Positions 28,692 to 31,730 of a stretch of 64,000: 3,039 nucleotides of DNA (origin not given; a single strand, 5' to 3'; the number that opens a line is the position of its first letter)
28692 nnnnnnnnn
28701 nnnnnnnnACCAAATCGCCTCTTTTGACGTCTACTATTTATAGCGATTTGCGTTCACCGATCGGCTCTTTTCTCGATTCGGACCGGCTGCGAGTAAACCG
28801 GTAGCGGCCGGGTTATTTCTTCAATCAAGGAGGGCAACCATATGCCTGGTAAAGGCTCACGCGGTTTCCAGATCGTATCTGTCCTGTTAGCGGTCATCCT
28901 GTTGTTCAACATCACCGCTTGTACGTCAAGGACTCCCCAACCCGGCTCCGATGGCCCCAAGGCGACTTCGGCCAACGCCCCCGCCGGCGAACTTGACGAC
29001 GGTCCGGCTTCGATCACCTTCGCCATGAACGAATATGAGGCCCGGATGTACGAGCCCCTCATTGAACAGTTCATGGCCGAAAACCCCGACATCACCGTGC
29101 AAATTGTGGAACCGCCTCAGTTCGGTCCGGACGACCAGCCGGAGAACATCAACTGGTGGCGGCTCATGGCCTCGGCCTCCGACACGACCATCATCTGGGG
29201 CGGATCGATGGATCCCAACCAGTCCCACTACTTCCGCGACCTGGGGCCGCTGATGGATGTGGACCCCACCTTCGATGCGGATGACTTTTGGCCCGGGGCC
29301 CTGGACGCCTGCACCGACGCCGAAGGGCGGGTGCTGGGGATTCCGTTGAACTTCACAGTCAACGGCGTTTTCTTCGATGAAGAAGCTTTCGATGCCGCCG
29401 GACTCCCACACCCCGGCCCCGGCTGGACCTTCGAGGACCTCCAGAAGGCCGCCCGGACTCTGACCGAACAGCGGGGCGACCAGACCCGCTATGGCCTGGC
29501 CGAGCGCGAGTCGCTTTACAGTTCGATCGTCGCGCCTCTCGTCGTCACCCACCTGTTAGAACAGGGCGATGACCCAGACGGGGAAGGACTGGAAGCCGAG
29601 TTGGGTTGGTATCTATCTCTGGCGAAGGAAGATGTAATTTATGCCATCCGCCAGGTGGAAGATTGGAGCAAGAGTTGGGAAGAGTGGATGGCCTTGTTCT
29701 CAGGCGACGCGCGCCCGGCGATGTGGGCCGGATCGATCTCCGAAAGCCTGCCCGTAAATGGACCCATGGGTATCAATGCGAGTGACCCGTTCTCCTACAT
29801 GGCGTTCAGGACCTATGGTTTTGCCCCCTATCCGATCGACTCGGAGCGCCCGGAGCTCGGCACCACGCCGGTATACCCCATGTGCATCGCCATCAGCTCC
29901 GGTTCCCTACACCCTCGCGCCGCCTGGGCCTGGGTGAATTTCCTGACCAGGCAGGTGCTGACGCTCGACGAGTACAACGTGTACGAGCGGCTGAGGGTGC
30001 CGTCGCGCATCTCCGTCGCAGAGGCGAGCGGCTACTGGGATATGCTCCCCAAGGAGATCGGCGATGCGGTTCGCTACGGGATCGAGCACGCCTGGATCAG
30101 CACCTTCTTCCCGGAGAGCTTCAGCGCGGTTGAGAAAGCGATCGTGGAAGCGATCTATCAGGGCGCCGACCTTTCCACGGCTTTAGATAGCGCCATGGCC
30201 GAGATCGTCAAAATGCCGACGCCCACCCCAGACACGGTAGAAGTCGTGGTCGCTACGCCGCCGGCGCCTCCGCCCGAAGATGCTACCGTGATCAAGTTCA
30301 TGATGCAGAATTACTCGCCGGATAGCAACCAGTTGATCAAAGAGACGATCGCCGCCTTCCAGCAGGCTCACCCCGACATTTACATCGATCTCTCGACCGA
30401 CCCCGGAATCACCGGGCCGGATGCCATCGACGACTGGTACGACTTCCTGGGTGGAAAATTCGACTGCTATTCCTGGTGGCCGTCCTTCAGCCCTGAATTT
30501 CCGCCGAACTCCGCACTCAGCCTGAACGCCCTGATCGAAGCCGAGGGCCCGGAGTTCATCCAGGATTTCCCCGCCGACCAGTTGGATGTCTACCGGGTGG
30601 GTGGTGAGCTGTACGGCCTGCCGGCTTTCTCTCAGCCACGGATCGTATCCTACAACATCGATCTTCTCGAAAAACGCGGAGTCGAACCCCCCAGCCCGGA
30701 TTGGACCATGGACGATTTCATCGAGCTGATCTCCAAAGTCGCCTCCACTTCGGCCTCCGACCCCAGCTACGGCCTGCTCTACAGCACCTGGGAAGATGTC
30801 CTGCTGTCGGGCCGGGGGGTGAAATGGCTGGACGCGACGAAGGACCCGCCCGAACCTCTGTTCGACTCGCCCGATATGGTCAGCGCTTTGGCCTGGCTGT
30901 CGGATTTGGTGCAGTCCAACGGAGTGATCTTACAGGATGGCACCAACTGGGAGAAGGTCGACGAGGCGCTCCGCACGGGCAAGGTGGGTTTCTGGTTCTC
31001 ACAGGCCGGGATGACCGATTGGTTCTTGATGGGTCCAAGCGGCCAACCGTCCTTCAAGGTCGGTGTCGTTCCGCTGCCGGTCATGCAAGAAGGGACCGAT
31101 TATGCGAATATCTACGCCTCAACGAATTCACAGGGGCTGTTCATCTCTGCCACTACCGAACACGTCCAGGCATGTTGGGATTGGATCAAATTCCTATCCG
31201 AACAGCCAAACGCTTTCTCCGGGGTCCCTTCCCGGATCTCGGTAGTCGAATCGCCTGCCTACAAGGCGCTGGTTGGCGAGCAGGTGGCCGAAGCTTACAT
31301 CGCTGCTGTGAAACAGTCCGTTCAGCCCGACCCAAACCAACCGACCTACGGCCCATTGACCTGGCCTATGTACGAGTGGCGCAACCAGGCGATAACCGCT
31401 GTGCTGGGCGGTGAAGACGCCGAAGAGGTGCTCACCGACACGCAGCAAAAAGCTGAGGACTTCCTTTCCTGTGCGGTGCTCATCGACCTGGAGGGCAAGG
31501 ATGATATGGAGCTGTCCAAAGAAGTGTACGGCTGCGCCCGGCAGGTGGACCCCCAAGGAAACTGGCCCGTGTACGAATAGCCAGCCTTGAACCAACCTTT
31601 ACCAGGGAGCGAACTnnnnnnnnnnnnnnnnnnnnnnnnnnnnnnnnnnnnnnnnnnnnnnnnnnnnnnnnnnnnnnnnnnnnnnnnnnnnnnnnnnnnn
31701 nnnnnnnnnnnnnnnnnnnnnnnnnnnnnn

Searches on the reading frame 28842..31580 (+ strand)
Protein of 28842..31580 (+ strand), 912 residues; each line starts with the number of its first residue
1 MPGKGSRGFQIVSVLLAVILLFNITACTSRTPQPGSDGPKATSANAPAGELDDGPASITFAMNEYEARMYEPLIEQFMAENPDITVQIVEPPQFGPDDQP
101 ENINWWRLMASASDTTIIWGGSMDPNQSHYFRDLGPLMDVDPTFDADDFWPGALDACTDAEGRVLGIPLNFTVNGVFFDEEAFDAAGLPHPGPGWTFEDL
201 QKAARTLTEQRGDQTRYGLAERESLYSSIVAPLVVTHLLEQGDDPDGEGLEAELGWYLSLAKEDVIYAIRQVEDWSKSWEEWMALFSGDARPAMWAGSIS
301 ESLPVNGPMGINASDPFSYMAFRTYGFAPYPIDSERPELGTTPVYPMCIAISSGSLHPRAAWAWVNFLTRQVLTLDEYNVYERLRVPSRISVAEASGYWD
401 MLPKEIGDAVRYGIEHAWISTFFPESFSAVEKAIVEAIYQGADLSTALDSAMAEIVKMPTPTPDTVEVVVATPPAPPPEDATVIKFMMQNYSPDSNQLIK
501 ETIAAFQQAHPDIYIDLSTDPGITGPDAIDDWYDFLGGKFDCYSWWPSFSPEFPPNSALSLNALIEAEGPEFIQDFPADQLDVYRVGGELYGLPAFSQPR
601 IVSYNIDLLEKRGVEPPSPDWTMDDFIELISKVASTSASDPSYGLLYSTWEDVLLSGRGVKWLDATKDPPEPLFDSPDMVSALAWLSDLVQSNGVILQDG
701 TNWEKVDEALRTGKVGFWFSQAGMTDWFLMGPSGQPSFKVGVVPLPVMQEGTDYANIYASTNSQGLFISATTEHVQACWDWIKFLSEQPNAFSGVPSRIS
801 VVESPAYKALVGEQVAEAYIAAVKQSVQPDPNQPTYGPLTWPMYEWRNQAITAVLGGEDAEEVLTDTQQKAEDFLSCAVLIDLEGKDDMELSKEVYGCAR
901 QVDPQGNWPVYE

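Call 28: search_protein_families(library=pfam, proteins=[window:28842-31580:+], max_evalue=0.0001)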
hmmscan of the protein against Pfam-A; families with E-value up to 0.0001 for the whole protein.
window:28842-31580:+ (912 aa): 1 family
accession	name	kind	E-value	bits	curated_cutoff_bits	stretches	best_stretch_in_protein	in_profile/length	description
PF01547.30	SBP_bac_1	-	8e-30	105.3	26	2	552-787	67-302/307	Bacterial extracellular solute-binding protein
